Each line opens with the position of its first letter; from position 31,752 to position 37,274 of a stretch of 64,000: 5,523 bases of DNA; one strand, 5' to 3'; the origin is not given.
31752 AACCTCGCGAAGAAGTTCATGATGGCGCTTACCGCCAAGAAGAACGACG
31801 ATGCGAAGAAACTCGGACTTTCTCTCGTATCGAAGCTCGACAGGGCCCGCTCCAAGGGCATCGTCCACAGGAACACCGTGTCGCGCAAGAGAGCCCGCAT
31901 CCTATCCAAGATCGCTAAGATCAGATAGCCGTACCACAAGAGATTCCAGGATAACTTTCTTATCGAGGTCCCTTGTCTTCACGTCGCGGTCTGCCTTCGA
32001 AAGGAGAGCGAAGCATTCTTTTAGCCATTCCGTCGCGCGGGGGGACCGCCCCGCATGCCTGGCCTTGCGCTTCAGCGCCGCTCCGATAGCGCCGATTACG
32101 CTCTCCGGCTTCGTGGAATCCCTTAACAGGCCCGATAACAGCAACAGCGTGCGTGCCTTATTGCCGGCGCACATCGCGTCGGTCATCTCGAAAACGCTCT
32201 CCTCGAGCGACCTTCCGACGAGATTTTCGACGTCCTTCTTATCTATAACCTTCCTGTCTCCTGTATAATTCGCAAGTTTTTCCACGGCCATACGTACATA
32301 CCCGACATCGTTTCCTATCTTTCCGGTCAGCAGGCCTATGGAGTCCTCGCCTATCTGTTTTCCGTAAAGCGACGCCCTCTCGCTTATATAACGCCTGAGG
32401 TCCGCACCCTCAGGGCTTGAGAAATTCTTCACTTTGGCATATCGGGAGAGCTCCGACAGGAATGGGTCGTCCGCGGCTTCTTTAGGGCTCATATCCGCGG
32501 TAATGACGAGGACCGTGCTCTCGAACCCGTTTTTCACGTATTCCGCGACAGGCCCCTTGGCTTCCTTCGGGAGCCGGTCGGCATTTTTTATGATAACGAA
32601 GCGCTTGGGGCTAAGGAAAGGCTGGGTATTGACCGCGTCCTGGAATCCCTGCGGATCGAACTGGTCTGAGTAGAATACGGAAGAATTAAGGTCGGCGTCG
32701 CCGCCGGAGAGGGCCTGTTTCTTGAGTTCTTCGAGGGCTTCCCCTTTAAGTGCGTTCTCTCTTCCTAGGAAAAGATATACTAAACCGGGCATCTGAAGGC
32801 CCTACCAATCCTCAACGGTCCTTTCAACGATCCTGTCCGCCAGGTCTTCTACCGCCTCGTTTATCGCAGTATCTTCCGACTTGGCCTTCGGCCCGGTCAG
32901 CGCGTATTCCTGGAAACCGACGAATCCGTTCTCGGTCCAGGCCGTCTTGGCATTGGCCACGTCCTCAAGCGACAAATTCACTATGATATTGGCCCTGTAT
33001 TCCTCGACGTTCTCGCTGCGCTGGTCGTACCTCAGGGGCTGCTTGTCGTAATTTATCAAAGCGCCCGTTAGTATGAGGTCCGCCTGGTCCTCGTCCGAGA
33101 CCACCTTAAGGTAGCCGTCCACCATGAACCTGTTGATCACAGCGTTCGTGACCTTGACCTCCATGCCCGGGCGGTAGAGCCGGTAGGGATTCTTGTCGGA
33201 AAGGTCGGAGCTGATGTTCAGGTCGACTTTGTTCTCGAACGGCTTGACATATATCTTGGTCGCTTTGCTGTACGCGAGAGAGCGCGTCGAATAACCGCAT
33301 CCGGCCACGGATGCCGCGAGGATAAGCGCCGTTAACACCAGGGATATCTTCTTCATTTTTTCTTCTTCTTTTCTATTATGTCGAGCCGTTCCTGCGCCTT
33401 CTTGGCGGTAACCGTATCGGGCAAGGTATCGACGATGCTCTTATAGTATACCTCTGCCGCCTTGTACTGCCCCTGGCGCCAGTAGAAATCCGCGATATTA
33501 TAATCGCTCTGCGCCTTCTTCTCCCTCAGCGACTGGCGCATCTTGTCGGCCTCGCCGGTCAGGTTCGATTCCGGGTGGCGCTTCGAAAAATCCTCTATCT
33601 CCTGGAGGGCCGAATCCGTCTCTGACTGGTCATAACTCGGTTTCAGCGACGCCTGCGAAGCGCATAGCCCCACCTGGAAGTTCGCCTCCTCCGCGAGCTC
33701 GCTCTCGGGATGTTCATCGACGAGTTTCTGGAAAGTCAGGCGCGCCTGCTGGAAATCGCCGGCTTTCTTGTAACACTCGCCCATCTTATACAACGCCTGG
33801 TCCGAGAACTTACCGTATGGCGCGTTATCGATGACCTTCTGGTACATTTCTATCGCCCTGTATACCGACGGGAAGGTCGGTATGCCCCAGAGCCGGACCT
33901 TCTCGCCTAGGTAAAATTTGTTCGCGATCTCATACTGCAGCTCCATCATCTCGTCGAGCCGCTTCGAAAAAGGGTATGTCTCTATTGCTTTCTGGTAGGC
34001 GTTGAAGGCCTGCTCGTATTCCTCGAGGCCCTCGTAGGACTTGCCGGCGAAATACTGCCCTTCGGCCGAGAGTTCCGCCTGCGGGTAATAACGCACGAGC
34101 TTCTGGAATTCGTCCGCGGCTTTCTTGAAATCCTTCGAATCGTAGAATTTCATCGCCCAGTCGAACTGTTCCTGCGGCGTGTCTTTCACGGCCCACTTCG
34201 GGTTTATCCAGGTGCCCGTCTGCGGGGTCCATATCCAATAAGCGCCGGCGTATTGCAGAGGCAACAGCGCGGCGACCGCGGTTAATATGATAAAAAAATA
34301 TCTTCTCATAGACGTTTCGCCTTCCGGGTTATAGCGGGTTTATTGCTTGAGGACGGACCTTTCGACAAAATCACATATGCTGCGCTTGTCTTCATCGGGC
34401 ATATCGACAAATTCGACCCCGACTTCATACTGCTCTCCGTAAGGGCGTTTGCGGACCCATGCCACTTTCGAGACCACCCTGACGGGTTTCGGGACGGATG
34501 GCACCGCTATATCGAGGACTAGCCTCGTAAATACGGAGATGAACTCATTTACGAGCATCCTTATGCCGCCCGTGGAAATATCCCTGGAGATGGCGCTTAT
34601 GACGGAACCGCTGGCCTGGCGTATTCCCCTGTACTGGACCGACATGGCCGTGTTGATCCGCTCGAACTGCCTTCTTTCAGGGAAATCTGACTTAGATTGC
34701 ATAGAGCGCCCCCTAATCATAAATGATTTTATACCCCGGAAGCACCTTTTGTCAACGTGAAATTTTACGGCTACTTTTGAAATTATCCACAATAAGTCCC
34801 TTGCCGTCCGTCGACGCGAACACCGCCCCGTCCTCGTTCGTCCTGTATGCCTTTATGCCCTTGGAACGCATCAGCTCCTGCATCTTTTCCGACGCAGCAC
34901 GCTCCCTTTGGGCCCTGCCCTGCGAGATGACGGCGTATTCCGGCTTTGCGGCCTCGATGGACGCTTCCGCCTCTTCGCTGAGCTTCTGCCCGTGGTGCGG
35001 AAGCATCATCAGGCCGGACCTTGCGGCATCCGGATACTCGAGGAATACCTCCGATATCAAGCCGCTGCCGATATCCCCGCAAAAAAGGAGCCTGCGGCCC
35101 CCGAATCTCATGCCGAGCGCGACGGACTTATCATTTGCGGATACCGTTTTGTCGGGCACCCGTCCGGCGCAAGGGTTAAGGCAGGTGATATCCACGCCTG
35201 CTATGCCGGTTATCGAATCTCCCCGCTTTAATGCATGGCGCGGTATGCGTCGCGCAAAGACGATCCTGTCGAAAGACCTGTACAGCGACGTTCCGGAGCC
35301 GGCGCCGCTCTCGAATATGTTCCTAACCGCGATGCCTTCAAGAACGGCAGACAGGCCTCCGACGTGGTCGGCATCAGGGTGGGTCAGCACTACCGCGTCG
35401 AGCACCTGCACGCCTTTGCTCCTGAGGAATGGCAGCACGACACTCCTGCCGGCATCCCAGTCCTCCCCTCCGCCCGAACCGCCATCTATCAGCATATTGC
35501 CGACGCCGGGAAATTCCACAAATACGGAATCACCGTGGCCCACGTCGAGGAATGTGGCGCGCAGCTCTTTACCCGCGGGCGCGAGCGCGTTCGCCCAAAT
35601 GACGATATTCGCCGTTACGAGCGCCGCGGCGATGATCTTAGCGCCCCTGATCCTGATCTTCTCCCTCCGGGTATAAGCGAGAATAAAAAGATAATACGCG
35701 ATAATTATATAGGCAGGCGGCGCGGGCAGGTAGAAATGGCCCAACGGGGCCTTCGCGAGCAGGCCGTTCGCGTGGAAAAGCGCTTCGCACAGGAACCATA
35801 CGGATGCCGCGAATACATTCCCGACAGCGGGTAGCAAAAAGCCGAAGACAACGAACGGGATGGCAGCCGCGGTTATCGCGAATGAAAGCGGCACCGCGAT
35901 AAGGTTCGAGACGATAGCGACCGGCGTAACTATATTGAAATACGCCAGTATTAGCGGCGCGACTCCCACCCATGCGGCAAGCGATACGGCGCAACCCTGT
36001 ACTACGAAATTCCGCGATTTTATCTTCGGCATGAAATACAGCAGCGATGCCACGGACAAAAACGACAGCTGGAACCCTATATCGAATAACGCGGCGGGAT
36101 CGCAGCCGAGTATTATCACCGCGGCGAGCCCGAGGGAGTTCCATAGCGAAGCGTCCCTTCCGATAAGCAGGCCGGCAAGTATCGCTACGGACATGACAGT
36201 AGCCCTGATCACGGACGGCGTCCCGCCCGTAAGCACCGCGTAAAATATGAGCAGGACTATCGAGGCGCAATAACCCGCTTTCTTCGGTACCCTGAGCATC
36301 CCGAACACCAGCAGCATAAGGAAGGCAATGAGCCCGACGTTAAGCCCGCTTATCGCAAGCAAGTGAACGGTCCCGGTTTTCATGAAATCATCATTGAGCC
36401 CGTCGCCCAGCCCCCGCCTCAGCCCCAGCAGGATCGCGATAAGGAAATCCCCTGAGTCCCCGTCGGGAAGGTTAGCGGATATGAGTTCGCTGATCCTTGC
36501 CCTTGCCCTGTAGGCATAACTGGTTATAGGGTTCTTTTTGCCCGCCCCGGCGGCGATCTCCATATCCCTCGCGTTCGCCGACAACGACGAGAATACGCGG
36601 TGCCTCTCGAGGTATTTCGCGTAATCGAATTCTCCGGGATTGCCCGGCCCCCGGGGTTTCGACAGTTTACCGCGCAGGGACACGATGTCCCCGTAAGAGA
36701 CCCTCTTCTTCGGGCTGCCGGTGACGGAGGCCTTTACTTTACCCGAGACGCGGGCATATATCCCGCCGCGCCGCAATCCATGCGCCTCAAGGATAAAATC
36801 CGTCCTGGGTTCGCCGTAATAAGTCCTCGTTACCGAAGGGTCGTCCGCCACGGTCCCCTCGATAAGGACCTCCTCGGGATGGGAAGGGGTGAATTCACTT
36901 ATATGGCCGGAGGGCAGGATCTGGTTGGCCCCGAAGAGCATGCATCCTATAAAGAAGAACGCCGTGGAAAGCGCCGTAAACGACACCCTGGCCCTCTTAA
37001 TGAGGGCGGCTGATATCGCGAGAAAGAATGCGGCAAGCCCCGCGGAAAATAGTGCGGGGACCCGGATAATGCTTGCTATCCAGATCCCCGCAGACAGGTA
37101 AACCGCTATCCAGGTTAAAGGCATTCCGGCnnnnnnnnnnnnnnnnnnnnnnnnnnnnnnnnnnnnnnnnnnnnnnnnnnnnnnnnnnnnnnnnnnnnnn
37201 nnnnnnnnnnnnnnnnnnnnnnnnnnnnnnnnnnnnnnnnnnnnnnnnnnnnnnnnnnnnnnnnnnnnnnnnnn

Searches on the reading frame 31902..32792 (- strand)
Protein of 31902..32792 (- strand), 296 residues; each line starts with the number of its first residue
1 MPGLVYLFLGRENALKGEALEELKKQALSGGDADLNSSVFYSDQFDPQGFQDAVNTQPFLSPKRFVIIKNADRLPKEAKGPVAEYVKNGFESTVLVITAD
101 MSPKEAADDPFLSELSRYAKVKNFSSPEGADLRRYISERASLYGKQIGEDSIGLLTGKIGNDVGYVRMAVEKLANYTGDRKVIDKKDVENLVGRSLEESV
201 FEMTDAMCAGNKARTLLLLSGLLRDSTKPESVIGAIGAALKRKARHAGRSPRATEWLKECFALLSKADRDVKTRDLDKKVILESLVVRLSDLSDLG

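Call 21: search_protein_families(library=pfam, proteins=[window:31902-32792:-], max_evalue=0.001)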
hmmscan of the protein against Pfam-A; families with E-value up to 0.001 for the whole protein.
window:31902-32792:- (296 aa): 2 families
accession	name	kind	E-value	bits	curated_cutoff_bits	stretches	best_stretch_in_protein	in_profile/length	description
PF06144.19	DNA_pol3_delta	-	2.1e-07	31.4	21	1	6-122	1-121/124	DNA polymerase III, delta subunit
PF21694.2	DNA_pol3_delta_C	-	8.7e-06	26.2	27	0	197-236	1-40/121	DNA polymerase III delta subunit, C-terminal domain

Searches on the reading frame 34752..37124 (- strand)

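Call 21: search_protein_families(library=pfam, proteins=[window:34752-37124:-], max_evalue=0.001)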
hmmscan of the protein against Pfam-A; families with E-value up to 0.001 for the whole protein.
window:34752-37124:- (790 aa): 4 families
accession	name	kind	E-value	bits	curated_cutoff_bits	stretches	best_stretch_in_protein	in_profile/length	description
PF03772.21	Competence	-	5.9e-56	190.2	23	1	232-484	2-263/270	Competence protein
PF13567.11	DUF4131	-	1.2e-30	106.8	31.6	1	28-186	9-162/165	Domain of unknown function (DUF4131)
PF12706.13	Lactamase_B_2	-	6e-10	39.5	27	1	557-686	12-144/200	Beta-lactamase superfamily domain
PF00753.33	Lactamase_B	-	3.2e-09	37.5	22.7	1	527-597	2-66/196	Metallo-beta-lactamase superfamily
